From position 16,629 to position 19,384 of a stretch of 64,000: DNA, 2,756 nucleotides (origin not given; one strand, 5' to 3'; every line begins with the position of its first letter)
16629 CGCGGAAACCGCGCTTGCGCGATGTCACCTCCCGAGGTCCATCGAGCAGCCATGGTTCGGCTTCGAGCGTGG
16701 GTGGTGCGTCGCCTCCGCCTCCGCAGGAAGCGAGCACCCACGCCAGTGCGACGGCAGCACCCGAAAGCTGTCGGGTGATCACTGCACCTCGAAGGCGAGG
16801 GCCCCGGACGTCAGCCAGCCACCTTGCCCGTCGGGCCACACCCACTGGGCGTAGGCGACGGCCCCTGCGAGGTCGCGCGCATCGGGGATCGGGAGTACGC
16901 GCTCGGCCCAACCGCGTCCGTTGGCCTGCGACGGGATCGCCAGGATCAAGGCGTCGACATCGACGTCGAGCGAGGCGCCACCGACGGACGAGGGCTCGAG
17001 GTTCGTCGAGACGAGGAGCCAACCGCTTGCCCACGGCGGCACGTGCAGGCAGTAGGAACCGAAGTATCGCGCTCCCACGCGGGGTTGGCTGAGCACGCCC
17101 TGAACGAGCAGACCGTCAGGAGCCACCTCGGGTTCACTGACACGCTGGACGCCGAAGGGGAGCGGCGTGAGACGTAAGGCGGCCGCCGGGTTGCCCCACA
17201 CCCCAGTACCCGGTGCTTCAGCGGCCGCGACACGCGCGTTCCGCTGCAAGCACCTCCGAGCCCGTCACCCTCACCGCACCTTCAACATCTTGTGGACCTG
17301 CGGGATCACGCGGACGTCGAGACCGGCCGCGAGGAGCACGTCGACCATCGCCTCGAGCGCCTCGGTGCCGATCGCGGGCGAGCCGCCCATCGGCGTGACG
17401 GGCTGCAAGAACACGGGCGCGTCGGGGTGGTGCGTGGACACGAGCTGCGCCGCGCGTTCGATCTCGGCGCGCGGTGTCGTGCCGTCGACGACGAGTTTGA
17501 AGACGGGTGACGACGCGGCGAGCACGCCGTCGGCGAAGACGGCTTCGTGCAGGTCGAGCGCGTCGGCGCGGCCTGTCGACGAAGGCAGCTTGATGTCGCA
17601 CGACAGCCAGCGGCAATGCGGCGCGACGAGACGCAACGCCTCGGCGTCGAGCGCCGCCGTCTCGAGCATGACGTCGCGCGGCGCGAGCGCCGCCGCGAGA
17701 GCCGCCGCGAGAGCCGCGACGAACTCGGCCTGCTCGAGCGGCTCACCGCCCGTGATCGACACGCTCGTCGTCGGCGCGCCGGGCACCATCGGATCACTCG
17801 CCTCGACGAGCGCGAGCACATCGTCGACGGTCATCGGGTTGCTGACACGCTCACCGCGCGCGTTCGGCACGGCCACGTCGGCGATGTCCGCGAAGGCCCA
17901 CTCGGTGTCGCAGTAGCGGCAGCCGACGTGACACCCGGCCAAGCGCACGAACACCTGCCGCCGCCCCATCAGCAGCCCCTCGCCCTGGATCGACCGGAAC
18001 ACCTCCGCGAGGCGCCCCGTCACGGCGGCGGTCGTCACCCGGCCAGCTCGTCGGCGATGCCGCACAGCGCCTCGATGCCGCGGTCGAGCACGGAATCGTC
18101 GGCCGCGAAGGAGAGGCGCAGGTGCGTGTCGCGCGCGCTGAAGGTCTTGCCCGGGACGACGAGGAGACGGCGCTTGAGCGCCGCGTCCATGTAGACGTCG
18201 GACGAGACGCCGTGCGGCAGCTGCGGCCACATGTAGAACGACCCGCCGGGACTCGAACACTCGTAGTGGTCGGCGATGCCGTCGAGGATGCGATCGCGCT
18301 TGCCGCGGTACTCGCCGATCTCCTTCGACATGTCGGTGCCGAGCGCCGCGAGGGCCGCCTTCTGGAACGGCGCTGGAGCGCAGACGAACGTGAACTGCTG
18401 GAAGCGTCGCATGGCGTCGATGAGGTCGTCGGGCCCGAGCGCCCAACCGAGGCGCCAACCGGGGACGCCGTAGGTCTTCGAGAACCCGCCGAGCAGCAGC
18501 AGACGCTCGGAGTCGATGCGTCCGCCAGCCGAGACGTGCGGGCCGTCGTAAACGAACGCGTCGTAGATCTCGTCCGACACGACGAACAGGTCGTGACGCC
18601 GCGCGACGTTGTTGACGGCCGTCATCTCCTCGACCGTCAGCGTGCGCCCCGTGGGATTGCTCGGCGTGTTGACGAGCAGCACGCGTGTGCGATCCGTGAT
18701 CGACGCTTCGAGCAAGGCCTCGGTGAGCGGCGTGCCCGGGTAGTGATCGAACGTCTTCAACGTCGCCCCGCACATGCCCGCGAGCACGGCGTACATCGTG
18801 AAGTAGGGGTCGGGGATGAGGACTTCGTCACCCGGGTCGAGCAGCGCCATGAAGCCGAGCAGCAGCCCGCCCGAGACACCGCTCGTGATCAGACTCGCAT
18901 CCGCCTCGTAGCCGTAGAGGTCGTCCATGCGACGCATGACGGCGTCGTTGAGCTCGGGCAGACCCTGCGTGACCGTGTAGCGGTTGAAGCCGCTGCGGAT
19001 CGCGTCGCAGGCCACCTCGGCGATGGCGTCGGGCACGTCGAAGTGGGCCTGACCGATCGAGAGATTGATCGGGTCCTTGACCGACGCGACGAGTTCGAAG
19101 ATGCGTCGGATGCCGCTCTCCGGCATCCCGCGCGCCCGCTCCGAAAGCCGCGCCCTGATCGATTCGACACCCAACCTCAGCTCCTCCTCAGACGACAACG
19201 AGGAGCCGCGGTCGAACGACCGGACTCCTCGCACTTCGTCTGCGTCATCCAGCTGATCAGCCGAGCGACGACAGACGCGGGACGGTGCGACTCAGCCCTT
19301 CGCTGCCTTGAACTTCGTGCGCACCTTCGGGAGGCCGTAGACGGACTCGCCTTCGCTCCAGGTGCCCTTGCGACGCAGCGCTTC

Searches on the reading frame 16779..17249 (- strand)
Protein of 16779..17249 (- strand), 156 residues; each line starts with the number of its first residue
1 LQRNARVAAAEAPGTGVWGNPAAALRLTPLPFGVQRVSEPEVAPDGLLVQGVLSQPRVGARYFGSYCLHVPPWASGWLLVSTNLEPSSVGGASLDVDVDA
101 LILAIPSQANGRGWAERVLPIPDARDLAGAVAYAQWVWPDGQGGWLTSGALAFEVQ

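Call 6: search_protein_families(library=pfam, proteins=[window:16779-17249:-], max_evalue=1)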
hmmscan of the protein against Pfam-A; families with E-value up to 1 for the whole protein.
window:16779-17249:- (156 aa): 0 families

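Call 7: search_protein_families(library=ncbifam, proteins=[window:16779-17249:-], max_evalue=1)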
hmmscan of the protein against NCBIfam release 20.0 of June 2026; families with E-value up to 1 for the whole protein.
window:16779-17249:- (156 aa): 0 families

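Call 52: find_homologous_proteins(query=window:16782-17249:-, max_evalue=0.01)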
Query window:16782-17249:- (156 aa): 1 proteins with E <= 0.01 among 396 candidates.
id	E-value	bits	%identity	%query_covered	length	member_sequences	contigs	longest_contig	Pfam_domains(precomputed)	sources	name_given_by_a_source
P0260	2.3e-97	342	100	100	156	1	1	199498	-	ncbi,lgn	-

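Call 53: find_encoding_contigs(protein=P0260, flank=1500, max_places=3)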
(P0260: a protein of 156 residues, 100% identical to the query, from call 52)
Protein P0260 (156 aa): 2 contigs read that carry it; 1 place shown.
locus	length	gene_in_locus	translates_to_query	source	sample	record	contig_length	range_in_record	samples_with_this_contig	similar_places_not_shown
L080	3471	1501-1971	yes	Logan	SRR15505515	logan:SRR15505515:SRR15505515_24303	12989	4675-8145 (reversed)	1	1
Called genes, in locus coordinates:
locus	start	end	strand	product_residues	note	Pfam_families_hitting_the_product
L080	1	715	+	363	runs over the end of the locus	PF00155:Aminotran_1_2, PF01053:Cys_Met_Meta_PP (weak)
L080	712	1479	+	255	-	-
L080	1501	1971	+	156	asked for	-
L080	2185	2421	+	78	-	-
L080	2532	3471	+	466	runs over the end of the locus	PF00005:ABC_tran (faint), PF01926:MMR_HSR1, PF02421:FeoB_N, PF04548:AIG1, PF00009:GTP_EFTU, PF01926:MMR_HSR1, PF02421:FeoB_N (weak), PF14714:KH_dom-like, +4 more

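Call 69: list_cluster_members(proteins=[P0260, P0002, P0001])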
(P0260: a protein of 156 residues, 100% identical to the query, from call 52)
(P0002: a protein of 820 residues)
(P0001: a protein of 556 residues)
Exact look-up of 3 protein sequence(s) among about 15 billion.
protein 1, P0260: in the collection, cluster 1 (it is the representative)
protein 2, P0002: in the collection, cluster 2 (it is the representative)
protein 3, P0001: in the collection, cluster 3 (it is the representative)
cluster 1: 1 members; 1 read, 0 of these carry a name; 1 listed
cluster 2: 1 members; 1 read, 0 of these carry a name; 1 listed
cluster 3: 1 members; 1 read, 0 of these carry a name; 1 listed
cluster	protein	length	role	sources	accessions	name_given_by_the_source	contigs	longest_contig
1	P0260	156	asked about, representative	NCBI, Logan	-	-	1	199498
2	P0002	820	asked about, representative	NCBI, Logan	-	-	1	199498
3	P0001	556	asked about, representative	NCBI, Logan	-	-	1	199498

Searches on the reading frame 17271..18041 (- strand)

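Call 55: search_protein_families(library=pfam, proteins=[window:17271-18041:-], max_evalue=0.001)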
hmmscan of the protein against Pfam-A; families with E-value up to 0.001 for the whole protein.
window:17271-18041:- (256 aa): 2 families
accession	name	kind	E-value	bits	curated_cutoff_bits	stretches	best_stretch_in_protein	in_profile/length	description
PF04055.27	Radical_SAM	-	4.8e-08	33.8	29.5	1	35-152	5-111/166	Radical SAM superfamily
PF13353.11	Fer4_12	-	1.5e-05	25.7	22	1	19-128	2-90/137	4Fe-4S single cluster domain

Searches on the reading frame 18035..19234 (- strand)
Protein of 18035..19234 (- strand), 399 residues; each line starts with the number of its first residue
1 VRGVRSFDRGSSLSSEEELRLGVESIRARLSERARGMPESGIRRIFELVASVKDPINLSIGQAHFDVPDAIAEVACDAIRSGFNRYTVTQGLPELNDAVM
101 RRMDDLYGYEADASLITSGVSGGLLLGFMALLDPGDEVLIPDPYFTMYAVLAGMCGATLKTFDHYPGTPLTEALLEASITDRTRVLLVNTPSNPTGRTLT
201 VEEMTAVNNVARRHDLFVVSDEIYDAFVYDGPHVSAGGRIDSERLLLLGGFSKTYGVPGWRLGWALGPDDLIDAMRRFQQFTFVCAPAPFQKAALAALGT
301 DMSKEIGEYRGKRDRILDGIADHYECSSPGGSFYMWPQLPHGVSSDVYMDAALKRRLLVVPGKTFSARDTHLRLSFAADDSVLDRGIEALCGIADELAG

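Call 66: search_protein_families(library=pfam, proteins=[window:18035-19234:-], max_evalue=0.0001)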
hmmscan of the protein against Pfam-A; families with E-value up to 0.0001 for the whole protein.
window:18035-19234:- (399 aa): 3 families
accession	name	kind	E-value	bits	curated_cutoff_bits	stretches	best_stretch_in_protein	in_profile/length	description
PF00155.27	Aminotran_1_2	-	3.2e-58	198.1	19.7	1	54-390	2-361/361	Aminotransferase class I and II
PF01053.26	Cys_Met_Meta_PP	-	2e-06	27.1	27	1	98-224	56-176/381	Cys/Met metabolism PLP-dependent enzyme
PF01212.27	Beta_elim_lyase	-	8e-05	22.5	27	0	99-221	37-168/288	Beta-eliminating lyase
